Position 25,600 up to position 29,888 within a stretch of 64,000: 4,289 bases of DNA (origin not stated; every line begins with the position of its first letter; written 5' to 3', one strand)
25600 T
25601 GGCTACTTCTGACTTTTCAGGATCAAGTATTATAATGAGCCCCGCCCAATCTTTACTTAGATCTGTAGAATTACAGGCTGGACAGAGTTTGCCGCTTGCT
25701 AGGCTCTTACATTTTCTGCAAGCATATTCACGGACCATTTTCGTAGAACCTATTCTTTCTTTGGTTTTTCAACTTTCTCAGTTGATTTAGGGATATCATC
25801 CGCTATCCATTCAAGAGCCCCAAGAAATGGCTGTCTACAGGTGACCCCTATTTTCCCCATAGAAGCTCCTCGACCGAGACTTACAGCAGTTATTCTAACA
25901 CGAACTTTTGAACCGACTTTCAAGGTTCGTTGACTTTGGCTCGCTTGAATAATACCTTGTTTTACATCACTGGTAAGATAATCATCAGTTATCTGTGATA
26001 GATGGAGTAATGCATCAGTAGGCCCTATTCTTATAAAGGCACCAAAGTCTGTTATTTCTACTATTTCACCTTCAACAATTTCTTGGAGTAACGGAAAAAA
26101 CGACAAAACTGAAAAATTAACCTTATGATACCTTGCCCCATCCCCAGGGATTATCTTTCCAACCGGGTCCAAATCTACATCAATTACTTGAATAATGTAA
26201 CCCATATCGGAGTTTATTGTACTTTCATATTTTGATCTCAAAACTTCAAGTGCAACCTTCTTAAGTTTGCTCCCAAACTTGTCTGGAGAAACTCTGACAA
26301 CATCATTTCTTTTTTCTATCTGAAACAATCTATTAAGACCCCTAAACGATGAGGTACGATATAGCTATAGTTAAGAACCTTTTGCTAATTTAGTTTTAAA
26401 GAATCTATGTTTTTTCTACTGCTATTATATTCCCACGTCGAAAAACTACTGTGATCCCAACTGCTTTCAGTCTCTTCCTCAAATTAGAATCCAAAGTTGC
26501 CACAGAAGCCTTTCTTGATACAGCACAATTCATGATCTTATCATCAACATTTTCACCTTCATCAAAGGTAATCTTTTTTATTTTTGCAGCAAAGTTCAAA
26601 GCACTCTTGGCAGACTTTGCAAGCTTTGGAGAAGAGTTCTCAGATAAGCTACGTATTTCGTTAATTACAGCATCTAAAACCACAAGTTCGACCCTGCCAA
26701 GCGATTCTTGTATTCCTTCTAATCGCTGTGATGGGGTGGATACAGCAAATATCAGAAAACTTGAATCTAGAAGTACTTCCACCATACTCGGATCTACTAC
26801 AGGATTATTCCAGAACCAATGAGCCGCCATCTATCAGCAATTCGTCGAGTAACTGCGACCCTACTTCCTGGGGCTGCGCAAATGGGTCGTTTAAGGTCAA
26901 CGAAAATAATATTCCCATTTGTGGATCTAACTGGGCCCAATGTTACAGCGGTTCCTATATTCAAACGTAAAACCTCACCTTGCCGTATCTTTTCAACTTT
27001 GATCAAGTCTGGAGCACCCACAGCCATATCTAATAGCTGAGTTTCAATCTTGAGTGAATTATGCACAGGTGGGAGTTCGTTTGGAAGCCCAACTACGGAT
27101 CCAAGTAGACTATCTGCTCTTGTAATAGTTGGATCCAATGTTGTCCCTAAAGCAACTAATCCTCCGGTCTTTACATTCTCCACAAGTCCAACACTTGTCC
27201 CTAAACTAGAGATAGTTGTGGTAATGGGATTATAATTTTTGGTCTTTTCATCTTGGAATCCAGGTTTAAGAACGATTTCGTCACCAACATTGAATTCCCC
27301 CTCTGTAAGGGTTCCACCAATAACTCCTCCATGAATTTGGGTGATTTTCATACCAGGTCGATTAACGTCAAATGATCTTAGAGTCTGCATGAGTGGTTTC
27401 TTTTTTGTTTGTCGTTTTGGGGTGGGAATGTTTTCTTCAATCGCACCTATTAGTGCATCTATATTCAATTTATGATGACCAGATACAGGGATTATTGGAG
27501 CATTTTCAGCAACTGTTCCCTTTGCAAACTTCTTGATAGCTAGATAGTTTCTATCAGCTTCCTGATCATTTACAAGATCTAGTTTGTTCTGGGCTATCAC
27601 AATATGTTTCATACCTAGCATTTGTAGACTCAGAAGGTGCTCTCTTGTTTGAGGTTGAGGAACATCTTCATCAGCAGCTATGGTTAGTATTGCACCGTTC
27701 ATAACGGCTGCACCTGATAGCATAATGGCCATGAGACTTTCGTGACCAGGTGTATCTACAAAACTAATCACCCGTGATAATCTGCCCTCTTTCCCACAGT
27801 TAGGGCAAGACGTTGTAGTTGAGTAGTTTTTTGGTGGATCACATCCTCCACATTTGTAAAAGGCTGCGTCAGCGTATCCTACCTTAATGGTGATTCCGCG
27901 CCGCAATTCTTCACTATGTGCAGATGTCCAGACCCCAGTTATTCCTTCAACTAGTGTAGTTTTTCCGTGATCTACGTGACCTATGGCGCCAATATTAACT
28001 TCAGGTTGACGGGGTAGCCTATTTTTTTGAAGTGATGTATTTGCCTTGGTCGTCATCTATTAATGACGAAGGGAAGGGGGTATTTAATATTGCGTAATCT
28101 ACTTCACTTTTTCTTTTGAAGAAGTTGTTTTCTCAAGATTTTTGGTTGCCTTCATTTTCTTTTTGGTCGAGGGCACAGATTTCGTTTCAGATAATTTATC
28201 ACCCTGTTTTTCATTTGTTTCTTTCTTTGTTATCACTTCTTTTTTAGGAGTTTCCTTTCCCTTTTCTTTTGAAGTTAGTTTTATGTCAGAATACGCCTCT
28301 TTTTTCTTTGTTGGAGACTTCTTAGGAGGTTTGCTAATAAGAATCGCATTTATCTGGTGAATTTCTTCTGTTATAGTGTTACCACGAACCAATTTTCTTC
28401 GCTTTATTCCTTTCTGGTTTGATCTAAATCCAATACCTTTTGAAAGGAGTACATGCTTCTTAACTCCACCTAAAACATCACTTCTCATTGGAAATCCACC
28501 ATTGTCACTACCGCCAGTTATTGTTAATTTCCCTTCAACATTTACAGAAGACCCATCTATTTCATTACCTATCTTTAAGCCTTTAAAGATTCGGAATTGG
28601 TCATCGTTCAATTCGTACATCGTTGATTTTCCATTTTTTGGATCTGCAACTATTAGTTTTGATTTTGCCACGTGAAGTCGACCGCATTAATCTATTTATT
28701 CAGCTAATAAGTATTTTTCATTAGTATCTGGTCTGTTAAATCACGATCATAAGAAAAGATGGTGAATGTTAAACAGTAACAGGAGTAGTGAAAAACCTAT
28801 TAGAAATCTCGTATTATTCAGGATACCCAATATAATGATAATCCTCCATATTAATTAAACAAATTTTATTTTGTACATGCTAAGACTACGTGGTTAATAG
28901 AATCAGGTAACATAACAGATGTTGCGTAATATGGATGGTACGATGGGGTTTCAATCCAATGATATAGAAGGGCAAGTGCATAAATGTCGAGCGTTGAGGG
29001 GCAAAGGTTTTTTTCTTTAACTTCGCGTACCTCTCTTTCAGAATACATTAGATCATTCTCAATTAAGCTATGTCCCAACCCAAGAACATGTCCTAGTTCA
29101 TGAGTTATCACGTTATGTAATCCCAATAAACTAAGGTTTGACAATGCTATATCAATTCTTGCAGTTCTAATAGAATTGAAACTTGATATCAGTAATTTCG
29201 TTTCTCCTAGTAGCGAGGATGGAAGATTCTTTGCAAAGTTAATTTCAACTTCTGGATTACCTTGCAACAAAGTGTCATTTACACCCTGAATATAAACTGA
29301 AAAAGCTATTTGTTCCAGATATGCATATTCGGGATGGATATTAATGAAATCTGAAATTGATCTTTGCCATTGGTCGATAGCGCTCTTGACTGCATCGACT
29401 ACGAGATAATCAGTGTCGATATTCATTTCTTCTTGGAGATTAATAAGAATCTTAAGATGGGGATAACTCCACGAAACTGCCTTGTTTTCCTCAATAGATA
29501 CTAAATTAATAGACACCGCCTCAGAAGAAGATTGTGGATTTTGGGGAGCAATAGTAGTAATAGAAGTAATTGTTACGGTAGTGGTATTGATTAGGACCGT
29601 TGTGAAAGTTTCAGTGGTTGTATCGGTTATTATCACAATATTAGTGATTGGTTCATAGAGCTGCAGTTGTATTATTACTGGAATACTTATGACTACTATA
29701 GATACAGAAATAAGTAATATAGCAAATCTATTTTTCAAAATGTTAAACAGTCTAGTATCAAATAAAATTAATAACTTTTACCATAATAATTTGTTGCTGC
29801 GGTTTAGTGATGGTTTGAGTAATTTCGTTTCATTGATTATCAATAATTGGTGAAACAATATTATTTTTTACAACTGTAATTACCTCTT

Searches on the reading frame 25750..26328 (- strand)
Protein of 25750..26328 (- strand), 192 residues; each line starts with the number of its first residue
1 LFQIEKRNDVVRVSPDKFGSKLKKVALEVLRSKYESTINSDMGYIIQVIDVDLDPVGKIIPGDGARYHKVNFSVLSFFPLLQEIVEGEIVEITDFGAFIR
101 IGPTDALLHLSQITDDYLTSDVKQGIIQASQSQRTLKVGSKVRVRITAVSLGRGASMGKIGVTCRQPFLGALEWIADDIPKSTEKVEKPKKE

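Call 53: search_protein_families(library=pfam, proteins=[window:25750-26328:-], max_evalue=0.0001)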
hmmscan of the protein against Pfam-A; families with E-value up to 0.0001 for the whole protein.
window:25750-26328:- (192 aa): 2 families
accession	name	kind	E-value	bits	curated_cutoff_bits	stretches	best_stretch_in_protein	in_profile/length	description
PF00575.29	S1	-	1.7e-14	54.3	22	1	83-155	6-69/74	S1 RNA binding domain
PF03876.22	SHS2_Rpb7-N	-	6.3e-14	52.3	24.8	1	9-64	2-57/57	SHS2 domain found in N terminus of Rpb7p/Rpc25p/MJ0397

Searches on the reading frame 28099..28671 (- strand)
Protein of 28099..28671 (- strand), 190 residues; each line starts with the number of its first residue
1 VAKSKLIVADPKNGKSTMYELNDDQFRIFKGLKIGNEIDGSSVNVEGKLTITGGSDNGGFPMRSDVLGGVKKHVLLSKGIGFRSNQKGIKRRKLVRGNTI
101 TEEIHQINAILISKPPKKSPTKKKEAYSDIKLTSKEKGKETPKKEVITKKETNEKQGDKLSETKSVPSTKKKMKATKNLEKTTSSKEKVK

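Call 53: search_protein_families(library=pfam, proteins=[window:28099-28671:-], max_evalue=0.0001)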
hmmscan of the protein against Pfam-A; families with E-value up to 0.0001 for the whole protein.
window:28099-28671:- (190 aa): 1 family
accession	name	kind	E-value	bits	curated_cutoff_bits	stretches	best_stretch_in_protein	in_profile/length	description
PF01092.24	Ribosomal_S6e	-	9.8e-33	113.1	26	1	5-117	2-118/125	Ribosomal protein S6e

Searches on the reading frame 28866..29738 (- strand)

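Call 53: search_protein_families(library=pfam, proteins=[window:28866-29738:-], max_evalue=0.0001)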
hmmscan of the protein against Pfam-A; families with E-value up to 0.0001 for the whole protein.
window:28866-29738:- (290 aa): 1 family
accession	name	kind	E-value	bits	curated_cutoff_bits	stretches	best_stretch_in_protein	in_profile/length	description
PF00413.30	Peptidase_M10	-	9e-08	32.6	24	1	205-259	106-158/159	Matrixin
